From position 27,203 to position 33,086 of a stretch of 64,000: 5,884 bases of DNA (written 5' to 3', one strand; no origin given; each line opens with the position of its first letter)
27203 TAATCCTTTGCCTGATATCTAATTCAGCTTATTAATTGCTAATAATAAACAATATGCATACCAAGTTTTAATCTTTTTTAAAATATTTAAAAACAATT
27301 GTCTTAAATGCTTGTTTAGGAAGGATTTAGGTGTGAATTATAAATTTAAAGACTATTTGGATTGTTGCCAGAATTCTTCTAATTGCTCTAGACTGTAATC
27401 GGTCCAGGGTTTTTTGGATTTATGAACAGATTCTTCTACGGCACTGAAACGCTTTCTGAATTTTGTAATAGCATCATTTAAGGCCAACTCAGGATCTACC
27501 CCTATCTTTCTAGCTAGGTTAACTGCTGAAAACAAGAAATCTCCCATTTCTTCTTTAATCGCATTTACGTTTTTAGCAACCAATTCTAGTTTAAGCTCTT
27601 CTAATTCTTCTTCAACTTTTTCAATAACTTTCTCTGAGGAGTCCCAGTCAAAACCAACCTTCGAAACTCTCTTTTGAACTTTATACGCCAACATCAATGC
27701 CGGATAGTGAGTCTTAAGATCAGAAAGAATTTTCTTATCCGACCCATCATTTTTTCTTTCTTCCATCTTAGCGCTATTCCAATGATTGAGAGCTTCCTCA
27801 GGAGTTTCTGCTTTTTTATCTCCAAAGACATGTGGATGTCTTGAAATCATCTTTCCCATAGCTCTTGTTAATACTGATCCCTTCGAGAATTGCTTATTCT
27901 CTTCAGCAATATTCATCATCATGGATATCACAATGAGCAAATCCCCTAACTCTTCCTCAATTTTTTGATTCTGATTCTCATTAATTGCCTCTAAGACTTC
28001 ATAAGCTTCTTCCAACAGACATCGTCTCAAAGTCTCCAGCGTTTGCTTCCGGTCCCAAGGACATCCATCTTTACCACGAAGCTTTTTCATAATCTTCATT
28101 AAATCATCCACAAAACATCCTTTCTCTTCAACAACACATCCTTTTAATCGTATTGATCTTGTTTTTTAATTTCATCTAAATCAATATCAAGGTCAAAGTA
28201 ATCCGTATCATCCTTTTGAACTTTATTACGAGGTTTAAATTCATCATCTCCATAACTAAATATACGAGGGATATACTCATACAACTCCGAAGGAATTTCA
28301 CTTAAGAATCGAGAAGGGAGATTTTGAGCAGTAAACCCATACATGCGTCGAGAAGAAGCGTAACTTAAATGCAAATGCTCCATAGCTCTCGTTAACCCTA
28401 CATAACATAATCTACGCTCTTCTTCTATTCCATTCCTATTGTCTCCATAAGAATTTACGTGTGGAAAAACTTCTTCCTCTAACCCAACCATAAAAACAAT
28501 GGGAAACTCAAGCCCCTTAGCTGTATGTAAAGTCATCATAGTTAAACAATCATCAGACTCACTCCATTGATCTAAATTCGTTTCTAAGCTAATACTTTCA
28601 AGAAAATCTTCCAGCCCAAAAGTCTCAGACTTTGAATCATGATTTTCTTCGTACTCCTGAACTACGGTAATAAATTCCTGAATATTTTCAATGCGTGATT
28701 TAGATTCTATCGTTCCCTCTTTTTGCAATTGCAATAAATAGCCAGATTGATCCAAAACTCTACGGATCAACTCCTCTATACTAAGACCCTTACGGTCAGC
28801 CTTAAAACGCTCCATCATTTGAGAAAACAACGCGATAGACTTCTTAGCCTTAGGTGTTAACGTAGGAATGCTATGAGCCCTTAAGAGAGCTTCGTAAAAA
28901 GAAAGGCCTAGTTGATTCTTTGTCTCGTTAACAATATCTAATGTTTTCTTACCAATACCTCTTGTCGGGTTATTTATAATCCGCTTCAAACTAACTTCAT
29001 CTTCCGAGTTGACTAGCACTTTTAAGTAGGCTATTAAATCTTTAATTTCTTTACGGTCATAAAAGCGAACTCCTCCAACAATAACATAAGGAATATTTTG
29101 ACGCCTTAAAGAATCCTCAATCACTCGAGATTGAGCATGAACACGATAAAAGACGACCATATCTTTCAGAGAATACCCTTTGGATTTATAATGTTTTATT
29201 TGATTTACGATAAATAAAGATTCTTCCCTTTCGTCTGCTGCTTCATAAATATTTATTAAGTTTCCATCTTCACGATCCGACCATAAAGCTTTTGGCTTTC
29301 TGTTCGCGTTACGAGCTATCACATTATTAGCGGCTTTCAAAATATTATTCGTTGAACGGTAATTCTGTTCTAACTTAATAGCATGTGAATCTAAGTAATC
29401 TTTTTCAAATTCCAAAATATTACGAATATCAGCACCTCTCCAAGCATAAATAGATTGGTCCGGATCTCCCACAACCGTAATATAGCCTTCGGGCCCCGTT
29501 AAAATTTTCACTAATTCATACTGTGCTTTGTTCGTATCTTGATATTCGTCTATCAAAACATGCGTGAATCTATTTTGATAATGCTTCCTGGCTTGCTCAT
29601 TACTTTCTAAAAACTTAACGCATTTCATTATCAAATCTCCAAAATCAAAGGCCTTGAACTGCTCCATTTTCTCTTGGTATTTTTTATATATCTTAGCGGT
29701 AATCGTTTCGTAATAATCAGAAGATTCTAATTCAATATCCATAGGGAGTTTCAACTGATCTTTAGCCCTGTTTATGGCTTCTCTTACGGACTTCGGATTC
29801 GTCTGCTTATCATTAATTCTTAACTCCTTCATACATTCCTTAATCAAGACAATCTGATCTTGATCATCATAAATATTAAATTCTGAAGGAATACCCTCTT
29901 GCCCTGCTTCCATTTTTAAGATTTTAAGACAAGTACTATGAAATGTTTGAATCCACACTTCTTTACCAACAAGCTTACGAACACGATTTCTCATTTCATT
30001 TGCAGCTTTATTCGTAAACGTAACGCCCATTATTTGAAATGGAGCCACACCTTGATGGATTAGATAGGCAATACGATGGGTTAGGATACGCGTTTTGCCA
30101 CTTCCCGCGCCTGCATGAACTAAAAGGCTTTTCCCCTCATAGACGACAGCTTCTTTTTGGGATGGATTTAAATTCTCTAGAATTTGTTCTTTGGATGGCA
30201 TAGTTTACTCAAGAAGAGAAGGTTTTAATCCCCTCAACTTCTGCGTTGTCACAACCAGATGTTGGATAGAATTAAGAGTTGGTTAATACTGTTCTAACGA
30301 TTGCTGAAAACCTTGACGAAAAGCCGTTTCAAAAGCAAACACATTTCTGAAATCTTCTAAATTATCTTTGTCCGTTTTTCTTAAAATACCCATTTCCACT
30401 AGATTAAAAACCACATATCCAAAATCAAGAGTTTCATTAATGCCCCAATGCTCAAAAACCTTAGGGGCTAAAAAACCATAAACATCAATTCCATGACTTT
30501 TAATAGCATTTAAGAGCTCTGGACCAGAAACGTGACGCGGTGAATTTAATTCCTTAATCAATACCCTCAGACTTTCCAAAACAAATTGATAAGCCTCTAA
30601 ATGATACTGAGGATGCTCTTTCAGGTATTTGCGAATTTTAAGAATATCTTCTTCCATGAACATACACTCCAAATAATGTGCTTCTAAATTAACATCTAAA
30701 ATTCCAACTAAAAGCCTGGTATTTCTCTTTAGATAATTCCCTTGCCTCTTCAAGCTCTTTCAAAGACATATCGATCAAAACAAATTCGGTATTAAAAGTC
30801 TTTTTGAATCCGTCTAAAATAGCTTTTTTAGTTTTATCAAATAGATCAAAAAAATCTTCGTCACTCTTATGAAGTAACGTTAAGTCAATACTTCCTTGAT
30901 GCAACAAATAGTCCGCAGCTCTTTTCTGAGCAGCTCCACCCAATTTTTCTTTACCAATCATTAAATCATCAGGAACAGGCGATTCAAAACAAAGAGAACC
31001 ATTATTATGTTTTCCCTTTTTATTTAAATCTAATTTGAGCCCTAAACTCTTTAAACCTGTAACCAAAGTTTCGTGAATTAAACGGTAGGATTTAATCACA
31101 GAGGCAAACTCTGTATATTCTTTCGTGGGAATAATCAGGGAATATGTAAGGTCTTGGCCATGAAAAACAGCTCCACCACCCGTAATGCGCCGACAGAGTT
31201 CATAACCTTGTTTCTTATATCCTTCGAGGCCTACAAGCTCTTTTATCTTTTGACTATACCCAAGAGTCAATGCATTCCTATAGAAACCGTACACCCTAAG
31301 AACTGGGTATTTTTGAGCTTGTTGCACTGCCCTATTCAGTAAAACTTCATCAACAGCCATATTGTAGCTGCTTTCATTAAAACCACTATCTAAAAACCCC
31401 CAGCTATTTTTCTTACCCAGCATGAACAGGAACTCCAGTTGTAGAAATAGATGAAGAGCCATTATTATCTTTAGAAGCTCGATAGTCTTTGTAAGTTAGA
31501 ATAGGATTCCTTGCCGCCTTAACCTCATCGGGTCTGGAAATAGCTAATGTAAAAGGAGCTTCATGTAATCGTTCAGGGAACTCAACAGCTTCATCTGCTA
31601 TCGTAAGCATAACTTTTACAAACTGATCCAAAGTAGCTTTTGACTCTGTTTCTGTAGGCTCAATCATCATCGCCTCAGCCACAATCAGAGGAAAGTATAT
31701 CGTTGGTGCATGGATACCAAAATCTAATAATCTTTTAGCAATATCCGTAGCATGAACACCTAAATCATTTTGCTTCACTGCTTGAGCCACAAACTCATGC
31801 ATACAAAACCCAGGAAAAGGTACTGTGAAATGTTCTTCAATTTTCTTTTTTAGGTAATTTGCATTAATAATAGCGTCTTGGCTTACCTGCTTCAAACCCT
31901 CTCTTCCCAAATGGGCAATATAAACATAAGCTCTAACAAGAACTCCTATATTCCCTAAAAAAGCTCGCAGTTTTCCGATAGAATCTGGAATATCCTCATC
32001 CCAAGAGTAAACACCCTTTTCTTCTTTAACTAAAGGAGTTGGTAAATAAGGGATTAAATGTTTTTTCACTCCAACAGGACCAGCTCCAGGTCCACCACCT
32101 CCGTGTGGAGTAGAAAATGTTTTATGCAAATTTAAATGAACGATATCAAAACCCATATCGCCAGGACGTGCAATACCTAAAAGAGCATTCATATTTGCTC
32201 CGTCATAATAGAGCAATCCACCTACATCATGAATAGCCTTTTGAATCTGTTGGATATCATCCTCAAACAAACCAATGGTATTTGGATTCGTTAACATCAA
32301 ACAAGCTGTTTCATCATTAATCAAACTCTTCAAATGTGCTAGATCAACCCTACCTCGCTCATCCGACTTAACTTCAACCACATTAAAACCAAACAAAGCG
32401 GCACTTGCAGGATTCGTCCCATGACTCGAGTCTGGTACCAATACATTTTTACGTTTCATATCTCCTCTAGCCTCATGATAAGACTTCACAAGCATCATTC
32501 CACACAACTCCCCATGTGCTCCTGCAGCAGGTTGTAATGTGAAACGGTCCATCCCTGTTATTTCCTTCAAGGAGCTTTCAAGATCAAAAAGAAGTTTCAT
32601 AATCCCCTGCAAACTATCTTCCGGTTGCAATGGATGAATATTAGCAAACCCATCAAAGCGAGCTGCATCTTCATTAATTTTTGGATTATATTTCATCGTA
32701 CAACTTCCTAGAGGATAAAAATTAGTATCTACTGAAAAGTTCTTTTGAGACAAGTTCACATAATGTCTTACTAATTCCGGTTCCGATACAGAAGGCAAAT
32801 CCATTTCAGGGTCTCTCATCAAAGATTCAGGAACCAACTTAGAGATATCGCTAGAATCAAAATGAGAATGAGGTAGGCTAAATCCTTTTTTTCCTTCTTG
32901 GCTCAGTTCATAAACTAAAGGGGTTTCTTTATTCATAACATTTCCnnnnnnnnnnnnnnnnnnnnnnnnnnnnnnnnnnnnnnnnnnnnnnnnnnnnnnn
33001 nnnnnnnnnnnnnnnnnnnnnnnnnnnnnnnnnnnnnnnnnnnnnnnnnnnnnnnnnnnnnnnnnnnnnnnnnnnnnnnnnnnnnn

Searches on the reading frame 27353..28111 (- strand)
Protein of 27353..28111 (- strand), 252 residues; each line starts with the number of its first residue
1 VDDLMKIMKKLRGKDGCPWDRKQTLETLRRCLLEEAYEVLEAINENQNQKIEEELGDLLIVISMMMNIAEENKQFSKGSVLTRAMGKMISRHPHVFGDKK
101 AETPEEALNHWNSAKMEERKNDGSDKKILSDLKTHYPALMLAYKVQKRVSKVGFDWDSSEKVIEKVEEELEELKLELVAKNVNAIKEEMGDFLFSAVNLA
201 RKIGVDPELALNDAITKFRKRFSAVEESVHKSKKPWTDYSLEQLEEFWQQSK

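Call 14: search_protein_families(library=pfam, proteins=[window:27353-28111:-], max_evalue=0.0001)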
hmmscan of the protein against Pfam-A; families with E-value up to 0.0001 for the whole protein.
window:27353-28111:- (252 aa): 3 families
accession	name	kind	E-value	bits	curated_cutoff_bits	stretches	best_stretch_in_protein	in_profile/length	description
PF03819.22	MazG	-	2.2e-32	111.6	22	2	23-96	1-74/74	MazG nucleotide pyrophosphohydrolase domain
PF01503.22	PRA-PH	-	8e-10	39.4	21.3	0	4-65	4-67/86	Phosphoribosyl-ATP pyrophosphohydrolase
PF12643.12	MazG-like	-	1.6e-07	31.9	27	0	161-227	6-75/85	MazG-like family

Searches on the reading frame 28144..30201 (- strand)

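Call 14: search_protein_families(library=pfam, proteins=[window:28144-30201:-], max_evalue=0.0001)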
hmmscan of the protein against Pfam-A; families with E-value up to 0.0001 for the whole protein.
window:28144-30201:- (685 aa): 6 families
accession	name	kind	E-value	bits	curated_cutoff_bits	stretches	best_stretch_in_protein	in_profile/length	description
PF00580.27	UvrD-helicase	-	1.3e-90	304.2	23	1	11-269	1-270/271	UvrD/REP helicase N-terminal domain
PF13361.12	UvrD_C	-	1.3e-80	271.9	25.6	1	275-616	1-349/350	UvrD-like helicase C-terminal domain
PF13245.12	AAA_19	-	4.6e-25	88.8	25.1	1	15-253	1-132/134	AAA domain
PF13604.12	AAA_30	-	2.7e-09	37.5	27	0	11-73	2-65/191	AAA domain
PF01443.25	Viral_helicase1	-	2.2e-08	34.6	21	0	536-612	161-226/228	Viral superfamily 1 RNA helicase core domain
PF13538.12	UvrD_C_2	-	6.1e-08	32.8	27.4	1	555-612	4-51/52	UvrD-like helicase C-terminal domain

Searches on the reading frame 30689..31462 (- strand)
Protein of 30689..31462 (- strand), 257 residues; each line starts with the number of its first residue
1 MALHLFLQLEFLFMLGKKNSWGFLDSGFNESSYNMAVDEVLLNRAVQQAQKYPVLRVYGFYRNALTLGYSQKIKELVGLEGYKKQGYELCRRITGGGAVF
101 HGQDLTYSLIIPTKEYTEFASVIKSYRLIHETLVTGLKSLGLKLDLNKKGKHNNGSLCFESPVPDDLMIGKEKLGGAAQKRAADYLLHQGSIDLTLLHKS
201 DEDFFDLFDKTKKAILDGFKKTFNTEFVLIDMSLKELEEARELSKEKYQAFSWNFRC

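Call 14: search_protein_families(library=pfam, proteins=[window:30689-31462:-], max_evalue=0.0001)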
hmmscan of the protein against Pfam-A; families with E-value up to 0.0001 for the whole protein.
window:30689-31462:- (257 aa): 2 families
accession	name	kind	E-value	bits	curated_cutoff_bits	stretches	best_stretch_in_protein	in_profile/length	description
PF21948.1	LplA-B_cat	-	1.7e-28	100.4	27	1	32-195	3-147/200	Lipoyl protein ligase A/B catalytic domain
PF03099.24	BPL_LplA_LipB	-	1.1e-14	54.9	21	1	68-192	2-128/133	Biotin/lipoate A/B protein ligase family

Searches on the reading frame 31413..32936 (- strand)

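Call 14: search_protein_families(library=pfam, proteins=[window:31413-32936:-], max_evalue=0.0001)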
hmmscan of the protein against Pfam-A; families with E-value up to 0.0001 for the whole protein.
window:31413-32936:- (507 aa): 3 families
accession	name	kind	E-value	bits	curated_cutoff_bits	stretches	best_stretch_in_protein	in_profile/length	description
PF21478.3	GcvP2_C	-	2.9e-28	98.7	27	1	352-452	2-104/122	Glycine dehydrogenase, C-terminal domain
PF02347.22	GDC-P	-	3.4e-16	59.6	26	1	31-303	27-288/429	Glycine cleavage system P-protein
PF00266.25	Aminotran_5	-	2.1e-07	30.7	21.5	1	164-279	90-207/371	Aminotransferase class-V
